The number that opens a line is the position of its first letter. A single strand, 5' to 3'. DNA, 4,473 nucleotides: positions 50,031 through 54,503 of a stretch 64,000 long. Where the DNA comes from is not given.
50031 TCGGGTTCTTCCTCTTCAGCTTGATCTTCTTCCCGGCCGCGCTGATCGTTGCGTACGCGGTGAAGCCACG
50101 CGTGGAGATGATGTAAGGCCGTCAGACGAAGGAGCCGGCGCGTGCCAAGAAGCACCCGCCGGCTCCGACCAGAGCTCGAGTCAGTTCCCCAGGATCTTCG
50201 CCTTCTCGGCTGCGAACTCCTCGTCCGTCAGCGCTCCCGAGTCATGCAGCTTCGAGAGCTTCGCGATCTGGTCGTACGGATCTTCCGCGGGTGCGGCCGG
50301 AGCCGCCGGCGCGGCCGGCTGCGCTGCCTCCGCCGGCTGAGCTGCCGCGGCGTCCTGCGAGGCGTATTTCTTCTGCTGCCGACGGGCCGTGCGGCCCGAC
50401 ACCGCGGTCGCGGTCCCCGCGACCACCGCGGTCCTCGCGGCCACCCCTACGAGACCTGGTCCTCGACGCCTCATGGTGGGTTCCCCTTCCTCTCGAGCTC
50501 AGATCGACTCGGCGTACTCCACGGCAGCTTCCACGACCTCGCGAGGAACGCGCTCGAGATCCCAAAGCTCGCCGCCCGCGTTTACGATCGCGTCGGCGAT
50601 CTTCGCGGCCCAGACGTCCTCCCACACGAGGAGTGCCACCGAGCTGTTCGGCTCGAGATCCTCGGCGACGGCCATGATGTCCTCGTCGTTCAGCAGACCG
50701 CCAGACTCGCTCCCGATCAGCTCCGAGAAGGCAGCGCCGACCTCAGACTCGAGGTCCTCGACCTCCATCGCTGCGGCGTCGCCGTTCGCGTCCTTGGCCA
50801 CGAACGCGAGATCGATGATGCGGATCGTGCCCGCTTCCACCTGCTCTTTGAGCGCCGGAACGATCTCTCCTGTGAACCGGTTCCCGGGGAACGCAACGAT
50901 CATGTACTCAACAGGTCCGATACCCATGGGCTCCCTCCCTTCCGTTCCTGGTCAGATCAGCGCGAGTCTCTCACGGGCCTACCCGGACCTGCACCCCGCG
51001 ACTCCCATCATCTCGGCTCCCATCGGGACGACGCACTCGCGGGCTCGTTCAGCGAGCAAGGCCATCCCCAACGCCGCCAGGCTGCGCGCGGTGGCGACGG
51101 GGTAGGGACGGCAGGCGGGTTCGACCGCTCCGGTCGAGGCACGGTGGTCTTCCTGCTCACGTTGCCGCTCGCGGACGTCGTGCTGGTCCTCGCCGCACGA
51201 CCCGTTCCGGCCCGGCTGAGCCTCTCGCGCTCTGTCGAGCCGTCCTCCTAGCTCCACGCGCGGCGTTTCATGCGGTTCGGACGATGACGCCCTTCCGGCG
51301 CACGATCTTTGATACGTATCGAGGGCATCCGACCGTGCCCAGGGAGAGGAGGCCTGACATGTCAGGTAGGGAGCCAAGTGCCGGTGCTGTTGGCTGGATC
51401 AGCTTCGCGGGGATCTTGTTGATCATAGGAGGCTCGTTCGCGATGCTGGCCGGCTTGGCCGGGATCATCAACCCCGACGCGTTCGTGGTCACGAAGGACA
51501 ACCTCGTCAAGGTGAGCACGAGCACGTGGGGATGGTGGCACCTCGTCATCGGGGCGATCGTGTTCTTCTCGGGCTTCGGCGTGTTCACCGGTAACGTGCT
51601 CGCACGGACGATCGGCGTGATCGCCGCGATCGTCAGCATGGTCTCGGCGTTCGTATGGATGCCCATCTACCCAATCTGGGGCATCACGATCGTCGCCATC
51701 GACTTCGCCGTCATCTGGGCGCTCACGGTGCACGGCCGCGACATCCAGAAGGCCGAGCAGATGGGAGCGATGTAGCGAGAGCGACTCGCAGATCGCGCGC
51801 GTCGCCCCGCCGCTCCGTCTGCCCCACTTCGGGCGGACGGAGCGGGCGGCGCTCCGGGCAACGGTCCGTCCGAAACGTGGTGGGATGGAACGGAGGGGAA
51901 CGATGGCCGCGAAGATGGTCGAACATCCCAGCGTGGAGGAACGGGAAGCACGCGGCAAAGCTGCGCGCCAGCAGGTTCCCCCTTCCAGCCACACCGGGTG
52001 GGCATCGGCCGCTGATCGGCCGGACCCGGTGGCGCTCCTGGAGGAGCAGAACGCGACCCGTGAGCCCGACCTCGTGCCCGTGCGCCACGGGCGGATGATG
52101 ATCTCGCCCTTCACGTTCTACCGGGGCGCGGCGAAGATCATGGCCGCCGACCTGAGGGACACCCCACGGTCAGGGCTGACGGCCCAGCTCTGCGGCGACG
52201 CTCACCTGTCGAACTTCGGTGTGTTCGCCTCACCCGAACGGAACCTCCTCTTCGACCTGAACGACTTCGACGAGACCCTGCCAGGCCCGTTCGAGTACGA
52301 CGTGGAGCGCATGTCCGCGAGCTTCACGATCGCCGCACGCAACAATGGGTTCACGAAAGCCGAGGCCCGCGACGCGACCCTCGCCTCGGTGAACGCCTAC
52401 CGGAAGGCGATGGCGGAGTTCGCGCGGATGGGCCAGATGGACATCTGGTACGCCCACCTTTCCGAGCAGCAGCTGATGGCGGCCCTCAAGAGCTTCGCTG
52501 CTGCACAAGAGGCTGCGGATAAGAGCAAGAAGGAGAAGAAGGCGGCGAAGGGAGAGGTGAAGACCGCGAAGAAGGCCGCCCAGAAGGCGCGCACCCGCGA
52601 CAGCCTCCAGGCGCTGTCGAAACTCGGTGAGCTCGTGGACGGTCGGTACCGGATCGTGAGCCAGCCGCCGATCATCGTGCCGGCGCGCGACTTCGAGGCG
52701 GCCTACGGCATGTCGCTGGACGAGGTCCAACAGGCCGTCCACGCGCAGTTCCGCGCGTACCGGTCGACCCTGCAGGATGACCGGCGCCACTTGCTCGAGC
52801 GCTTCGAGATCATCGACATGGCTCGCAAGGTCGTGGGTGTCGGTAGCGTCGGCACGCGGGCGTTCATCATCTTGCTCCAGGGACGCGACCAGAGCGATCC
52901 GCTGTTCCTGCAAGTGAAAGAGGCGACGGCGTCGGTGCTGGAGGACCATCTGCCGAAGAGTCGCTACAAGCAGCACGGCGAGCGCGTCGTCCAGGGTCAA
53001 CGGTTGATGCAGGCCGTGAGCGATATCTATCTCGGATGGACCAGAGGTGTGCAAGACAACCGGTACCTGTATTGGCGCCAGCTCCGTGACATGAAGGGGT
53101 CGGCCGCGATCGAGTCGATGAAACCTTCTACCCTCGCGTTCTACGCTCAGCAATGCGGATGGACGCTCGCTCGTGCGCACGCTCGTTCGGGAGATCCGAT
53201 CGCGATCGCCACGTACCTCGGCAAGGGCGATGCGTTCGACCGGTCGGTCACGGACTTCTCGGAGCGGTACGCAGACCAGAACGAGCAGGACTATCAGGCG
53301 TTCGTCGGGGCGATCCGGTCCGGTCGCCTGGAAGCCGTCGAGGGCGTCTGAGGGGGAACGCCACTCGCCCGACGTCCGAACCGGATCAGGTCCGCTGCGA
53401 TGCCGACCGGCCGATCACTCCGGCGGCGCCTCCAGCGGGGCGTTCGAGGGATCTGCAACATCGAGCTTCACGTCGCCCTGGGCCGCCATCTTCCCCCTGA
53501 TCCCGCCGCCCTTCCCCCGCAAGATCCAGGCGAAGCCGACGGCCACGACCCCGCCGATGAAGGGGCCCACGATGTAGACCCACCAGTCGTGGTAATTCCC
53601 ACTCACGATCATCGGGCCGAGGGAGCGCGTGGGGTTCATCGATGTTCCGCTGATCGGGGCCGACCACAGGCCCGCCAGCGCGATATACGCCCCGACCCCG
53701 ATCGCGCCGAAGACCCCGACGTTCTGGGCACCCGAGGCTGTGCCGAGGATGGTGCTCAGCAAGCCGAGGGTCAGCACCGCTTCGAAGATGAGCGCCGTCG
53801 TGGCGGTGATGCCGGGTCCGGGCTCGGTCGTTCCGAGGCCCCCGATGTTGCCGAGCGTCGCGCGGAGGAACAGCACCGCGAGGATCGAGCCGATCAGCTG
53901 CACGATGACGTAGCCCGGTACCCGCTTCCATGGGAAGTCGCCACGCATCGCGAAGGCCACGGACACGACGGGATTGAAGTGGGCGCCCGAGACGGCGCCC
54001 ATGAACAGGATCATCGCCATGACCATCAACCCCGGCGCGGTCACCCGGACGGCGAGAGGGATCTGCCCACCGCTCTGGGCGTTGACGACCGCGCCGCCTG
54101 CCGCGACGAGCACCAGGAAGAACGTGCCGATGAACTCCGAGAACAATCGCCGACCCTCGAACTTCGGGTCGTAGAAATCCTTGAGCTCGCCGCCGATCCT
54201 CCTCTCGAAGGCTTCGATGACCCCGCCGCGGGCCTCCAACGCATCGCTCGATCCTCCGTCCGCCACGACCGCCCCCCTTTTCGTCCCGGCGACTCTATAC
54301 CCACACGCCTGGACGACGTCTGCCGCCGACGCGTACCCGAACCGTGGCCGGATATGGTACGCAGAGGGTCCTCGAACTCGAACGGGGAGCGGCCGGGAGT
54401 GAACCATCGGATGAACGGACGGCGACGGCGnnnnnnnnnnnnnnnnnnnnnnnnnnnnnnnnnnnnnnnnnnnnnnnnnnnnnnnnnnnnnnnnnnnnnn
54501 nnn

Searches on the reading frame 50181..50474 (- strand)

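Call 3: search_protein_families(library=pfam, proteins=[window:50181-50474:-], max_evalue=0.01)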
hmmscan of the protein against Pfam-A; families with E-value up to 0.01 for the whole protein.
window:50181-50474:- (97 aa): 2 families
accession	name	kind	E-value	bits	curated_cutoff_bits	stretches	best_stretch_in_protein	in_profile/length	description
PF09851.14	SHOCT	-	3.1e-10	39.9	27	1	68-95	1-28/28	Short C-terminal domain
PF09534.15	Trp_oprn_chp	-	0.0041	17.4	29.6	1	5-50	118-163/180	Tryptophan-associated transmembrane protein (Trp_oprn_chp)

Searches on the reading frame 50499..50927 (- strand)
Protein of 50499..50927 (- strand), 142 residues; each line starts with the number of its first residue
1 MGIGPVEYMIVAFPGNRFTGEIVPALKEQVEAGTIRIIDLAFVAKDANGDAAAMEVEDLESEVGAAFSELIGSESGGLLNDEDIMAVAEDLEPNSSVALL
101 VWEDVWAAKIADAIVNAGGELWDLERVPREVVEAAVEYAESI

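Call 3: search_protein_families(library=pfam, proteins=[window:50499-50927:-], max_evalue=0.01)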
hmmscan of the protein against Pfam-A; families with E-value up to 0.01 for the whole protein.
window:50499-50927:- (142 aa): 2 families
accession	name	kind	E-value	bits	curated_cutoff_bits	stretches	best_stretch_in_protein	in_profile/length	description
PF19850.4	DUF6325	-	2.7e-12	47.4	23.4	1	3-136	2-132/141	Family of unknown function (DUF6325)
PF06897.17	DUF1269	-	0.004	17.9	26.9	1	62-121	23-82/100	Protein of unknown function (DUF1269)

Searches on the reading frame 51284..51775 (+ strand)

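Call 3: search_protein_families(library=pfam, proteins=[window:51284-51775:+], max_evalue=0.01)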
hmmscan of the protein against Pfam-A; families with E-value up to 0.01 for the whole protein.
window:51284-51775:+ (163 aa): 1 family
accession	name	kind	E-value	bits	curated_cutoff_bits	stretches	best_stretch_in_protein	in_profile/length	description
PF23636.1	DUF7144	-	1e-34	119.5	27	1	38-152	1-115/115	Domain of unknown function (DUF7144)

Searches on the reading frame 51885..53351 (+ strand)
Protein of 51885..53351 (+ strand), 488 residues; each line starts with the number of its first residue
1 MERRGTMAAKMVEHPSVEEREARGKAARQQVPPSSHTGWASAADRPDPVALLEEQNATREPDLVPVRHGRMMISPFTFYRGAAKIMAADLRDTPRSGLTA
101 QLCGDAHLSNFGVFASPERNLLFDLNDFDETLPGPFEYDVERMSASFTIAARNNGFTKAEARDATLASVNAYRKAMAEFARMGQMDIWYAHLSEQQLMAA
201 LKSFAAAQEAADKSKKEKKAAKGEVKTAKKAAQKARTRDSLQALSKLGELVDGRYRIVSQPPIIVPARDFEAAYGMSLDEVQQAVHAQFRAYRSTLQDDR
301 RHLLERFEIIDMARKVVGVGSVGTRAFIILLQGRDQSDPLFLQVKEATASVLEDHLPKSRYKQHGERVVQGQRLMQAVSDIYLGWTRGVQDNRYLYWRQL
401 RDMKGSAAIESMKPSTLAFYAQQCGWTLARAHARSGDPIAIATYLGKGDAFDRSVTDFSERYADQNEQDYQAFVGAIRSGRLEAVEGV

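Call 3: search_protein_families(library=pfam, proteins=[window:51885-53351:+], max_evalue=0.01)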
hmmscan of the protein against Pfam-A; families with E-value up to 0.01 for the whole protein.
window:51885-53351:+ (488 aa): 1 family
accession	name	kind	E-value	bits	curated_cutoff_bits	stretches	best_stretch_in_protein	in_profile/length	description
PF10009.15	DUF2252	-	5.7e-139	463.9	22.3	1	59-475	1-391/392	Uncharacterized protein conserved in bacteria (DUF2252)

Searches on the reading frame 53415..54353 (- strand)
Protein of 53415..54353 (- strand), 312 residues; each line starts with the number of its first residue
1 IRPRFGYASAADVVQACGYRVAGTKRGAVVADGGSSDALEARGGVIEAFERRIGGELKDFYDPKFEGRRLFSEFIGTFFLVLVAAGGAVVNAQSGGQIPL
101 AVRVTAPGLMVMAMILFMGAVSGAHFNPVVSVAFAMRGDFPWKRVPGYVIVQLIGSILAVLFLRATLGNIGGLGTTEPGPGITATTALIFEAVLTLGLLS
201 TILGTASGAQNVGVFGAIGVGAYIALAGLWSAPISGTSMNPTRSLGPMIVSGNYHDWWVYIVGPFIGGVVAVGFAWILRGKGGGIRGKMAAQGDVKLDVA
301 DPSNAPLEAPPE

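Call 7: search_protein_families(library=ncbifam, proteins=[window:53415-54353:-], max_evalue=0.01)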
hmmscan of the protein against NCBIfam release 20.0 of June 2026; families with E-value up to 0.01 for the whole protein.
window:53415-54353:- (312 aa): 4 families
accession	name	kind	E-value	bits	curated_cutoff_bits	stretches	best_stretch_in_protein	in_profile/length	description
TIGR00861.1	MIP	subfamily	9.1e-41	140.1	171.25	1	72-272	1-221/224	MIP family channel protein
NF003838.0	PRK05420.1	equivalog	1.2e-28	100.2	256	1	68-272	3-220/231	aquaporin Z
NF045553.1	AquGlycerPorinGla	equivalog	2.8e-12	46.4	400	1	70-163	9-105/290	aquaglyceroporin Gla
NF043012.1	LacAcidTportLarD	equivalog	0.0021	17.5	390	0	69-161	3-95/237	D/L-lactic acid transporter LarD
